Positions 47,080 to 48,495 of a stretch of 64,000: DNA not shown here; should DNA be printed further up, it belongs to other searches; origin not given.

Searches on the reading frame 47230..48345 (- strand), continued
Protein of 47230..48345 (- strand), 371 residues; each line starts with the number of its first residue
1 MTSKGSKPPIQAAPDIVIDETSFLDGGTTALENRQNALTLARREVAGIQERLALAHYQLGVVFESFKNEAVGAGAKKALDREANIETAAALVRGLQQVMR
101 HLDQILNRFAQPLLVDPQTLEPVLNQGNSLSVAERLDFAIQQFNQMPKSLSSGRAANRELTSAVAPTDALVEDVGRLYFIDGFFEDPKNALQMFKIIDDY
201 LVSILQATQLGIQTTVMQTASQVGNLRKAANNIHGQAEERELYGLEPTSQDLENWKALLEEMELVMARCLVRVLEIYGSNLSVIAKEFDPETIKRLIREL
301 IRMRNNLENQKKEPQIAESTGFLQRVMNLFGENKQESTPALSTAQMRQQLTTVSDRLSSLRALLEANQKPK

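Call 54: find_encoding_contigs(protein=P0031, flank=10000, max_places=2)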
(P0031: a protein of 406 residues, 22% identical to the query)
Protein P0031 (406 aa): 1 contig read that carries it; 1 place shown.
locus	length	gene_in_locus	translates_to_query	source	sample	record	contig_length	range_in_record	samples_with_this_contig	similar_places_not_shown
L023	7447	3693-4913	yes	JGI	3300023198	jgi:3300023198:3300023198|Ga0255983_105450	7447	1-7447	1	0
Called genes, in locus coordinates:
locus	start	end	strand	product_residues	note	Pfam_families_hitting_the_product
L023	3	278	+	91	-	?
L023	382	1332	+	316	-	-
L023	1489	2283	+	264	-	-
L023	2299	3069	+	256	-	-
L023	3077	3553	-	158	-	-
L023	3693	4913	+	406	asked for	-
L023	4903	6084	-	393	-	PF00041:fn3 (weak)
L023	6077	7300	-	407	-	PF01171:ATP_bind_3, PF11734:TilS_C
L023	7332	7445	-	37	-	?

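Call 56: predict_structure(alignment_id=A2)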
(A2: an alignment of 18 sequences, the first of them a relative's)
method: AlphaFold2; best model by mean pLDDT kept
length: 371 residues; sequences in the alignment: 18
mean_pLDDT: 80.0   pTM: 0.74
mean pLDDT of the five models: 80.0, 77.6, 77.4, 77.0, 75.6
residues with pLDDT >= 90: 164; 70-90: 120; 50-70: 36; < 50: 51
segments of 3 or more residues with pLDDT < 50: 1-26, 151-162, 315-320, 331-337
pLDDT, mean of each block of 10 residues (from residue 1): 41 41 50 90 89 80 77 81 91 93 93 88 94 97 81 42 57 71 79 83 86 91 97 96 95 95 95 91 89 95 90 55 53 49 83 93 89 58
secondary structure, 60 per line:
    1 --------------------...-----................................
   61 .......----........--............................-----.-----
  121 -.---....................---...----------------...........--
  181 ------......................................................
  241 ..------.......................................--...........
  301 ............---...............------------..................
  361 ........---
elements in order: H29-67 H72-79 H82-109 H126-145 H168-178 H187-242 H249-287 H290-312 H316-330 H343-368

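Call 60: fold_search(model_id=the predicted structure, library=pdb)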
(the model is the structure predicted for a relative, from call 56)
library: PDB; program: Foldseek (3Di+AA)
matches with E <= 10: 508; with E <= 0.001: 0
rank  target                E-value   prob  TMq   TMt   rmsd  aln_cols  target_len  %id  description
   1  8iyj_B1               4.4e-02  0.72  0.22  0.22  39.7       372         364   14  Cryo-EM structure of the 48-nm repeat doublet microtubule from mouse sperm (released 2023-07-05)
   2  8iyj_R4               5.0e-02  0.51  0.17  0.17  39.0       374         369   12  Cryo-EM structure of the 48-nm repeat doublet microtubule from mouse sperm (released 2023-07-05)
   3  8iyj_b5               1.1e-01  0.15  0.12  0.13  32.5       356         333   11  Cryo-EM structure of the 48-nm repeat doublet microtubule from mouse sperm (released 2023-07-05)
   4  7n6g_3V               1.4e-01  0.09  0.10  0.09  42.5       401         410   11  C1 of central pair (released 2022-05-18)
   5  7n6g_3R               1.8e-01  0.16  0.13  0.13  46.3       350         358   11  C1 of central pair (released 2022-05-18)
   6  7rro_C1               1.9e-01  0.13  0.12  0.13  43.9       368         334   12  Structure of the 48-nm repeat doublet microtubule from bovine tracheal cilia (released 2021-10-27)
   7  8to0_AD               2.0e-01  0.18  0.13  0.15  32.5       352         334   12  48-nm repeating structure of doublets from mouse sperm flagella (released 2023-11-01)
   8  7ung_A3               2.1e-01  0.30  0.18  0.20  42.9       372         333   10  48-nm repeat of the human respiratory doublet microtubule (released 2022-10-05)
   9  7rro_B6               2.2e-01  0.35  0.21  0.21  40.8       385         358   12  Structure of the 48-nm repeat doublet microtubule from bovine tracheal cilia (released 2021-10-27)
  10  8otz_C4               2.4e-01  0.20  0.16  0.17  38.8       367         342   11  48-nm repeat of the native axonemal doublet microtubule from bovine sperm (released 2023-11-22)
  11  8otz_Ct               2.5e-01  0.23  0.19  0.18  40.4       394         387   14  48-nm repeat of the native axonemal doublet microtubule from bovine sperm (released 2023-11-22)
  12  8uxn_A                2.6e-01  0.18  0.15  0.18  39.0       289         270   16  Caulobacter crescentus FljM flagellar filament (symmetrized) (released 2024-06-26)
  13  8otz_Co               2.7e-01  0.30  0.20  0.21  43.5       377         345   14  48-nm repeat of the native axonemal doublet microtubule from bovine sperm (released 2023-11-22)
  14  5ng5_C                3.2e-01  0.21  0.18  0.16  23.1       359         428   13  multi-drug efflux; membrane transport; RND superfamily; Drug resistance (released 2017-04-19)
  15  8j07_8G               3.5e-01  0.11  0.12  0.13  42.6       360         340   11  96nm repeat of human respiratory doublet microtubule and associated axonemal complexes (released 2023-07-26)
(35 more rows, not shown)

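Call 66: search_protein_families(library=padloc, proteins=[window:47230-48345:-], max_evalue=0.1)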
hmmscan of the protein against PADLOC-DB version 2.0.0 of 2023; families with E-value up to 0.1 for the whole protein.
window:47230-48345:- (371 aa): 1 family
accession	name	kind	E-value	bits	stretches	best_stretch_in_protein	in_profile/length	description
PDLC02865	DpdF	-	0.0028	13.2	1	89-168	293-371/1499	DpdF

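Call 67: search_protein_families(library=phrogs, proteins=[window:47230-48345:-], max_evalue=0.1)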
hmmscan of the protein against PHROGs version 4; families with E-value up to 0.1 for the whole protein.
window:47230-48345:- (371 aa): 0 families

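Call 69: find_related_loci(query=A3, collection=metagenome_contigs, flank=6000)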
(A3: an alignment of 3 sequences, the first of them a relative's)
Query A3 (371 aa) in metagenome_contigs; peptide patterns used: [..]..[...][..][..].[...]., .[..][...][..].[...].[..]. (x = any residue, [..] = any of these).
265 stretches matched a pattern, but none encodes a relative of the query by tblastn (E <= 1e-3).

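Call 74: fold_search(model_id=the predicted structure, library=viral)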
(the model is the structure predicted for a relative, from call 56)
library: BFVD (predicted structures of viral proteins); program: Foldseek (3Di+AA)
matches with E <= 10: 344; with E <= 0.001: 0
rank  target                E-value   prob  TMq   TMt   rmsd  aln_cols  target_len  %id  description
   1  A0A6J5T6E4            1.3e-01  0.23  0.15  0.14  66.1       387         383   13  Uncharacterized protein [uncultured Caudovirales phage]
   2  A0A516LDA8            1.5e-01  0.13  0.10  0.07  39.8       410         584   10  (no name in the UniProt tables at hand)
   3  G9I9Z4                1.7e-01  0.14  0.13  0.10  25.2       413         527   11  (no name in the UniProt tables at hand)
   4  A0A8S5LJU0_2          2.1e-01  0.15  0.14  0.06  47.9       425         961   12  Chromosome segregation ATPase [Siphoviridae sp. ct3o911]
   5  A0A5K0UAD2            2.5e-01  0.80  0.17  0.24  22.9       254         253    9  Uncharacterized protein [Yasminevirus sp. GU-2018]
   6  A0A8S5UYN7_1          2.9e-01  0.13  0.12  0.06  44.4       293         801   12  Endosialidase chaperone [Siphoviridae sp. ctkKt3]
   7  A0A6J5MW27            3.1e-01  0.21  0.16  0.15  47.1       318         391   15  Uncharacterized protein [uncultured Caudovirales phage]
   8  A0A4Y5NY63            3.2e-01  0.14  0.14  0.16  58.1       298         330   14  (no name in the UniProt tables at hand)
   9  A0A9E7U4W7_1          3.3e-01  0.21  0.17  0.07  31.4       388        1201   14  Tape measure protein [Gordonia phage OtterstedtS21]
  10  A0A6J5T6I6            3.3e-01  0.11  0.11  0.13  49.1       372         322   12  Uncharacterized protein [uncultured Caudovirales phage]
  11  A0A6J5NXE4            3.5e-01  0.20  0.14  0.21  41.8       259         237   10  Uncharacterized protein [uncultured Caudovirales phage]
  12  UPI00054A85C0         3.6e-01  0.09  0.12  0.07  45.1       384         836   15  (no name look-up for this kind of identifier)
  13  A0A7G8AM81            4.0e-01  0.11  0.13  0.15  21.1       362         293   10  (no name in the UniProt tables at hand)
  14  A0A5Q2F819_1          4.3e-01  0.11  0.12  0.05  53.4       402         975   13  Tape measure protein [Gordonia phage Sixama]
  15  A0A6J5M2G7            4.5e-01  0.11  0.14  0.11  75.0       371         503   12  Uncharacterized protein [uncultured Caudovirales phage]
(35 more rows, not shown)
